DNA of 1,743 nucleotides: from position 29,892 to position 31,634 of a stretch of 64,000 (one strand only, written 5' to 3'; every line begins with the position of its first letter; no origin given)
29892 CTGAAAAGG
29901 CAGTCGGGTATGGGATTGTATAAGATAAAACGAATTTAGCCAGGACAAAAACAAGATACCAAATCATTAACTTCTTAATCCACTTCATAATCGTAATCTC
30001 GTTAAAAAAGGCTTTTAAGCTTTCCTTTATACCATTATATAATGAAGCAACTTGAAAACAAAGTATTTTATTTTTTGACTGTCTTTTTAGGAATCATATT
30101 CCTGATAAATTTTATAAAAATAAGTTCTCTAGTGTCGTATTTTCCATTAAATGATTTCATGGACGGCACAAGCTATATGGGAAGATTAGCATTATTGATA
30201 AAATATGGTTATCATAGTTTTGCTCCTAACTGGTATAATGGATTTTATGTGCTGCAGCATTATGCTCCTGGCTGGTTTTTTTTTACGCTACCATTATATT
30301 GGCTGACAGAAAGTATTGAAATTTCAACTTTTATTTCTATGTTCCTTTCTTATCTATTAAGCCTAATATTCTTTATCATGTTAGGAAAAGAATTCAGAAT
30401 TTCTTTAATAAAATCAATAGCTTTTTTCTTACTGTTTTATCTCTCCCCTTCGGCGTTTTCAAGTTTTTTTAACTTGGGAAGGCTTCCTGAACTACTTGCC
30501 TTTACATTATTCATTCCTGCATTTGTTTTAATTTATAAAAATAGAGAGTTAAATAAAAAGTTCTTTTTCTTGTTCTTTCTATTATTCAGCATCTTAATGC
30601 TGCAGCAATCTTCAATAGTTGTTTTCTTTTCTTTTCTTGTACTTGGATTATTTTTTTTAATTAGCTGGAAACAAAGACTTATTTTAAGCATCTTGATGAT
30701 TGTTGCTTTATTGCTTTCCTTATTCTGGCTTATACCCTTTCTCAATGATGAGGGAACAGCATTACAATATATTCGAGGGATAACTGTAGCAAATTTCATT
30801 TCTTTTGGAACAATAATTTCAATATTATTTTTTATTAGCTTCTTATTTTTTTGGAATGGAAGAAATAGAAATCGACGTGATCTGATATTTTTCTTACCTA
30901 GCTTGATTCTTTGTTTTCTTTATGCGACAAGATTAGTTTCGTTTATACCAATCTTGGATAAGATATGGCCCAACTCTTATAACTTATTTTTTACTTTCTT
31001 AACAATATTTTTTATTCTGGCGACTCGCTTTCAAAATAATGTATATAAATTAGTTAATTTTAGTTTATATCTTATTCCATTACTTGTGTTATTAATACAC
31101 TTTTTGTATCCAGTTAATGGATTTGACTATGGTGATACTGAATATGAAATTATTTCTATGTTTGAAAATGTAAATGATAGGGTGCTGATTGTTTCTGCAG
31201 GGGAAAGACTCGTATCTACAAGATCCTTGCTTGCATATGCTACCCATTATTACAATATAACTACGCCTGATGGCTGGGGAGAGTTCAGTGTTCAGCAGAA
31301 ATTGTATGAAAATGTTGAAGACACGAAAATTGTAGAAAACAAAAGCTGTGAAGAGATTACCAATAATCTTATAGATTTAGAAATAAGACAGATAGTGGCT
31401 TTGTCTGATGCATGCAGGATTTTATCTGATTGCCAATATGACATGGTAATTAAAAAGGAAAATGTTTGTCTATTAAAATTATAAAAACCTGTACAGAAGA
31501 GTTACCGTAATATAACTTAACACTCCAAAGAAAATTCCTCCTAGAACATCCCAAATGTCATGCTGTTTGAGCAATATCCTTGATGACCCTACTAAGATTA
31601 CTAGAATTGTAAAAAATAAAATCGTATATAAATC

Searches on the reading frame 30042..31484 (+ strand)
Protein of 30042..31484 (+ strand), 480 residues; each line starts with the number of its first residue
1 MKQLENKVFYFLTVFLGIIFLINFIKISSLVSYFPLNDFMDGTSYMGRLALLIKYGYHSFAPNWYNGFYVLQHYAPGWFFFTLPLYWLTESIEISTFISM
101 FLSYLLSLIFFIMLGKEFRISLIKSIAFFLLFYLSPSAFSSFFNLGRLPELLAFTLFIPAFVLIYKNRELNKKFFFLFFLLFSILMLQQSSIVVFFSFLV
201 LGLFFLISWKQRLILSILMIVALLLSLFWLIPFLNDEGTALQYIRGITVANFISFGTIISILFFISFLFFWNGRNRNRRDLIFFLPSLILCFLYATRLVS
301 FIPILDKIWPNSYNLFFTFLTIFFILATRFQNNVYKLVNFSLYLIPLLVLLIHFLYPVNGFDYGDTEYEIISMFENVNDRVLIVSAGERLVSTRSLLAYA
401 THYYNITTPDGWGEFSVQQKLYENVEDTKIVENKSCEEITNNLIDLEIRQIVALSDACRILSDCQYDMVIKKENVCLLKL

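Call 16: search_protein_families(library=pfam, proteins=[window:30042-31484:+], max_evalue=0.001)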
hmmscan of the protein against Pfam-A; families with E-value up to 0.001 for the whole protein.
window:30042-31484:+ (480 aa): 0 families

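Call 41: search_solved_structures(query=window:30042-31484:+, max_evalue=1)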
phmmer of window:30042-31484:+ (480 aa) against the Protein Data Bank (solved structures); distinct sequences matched with E-value up to 1: 0.
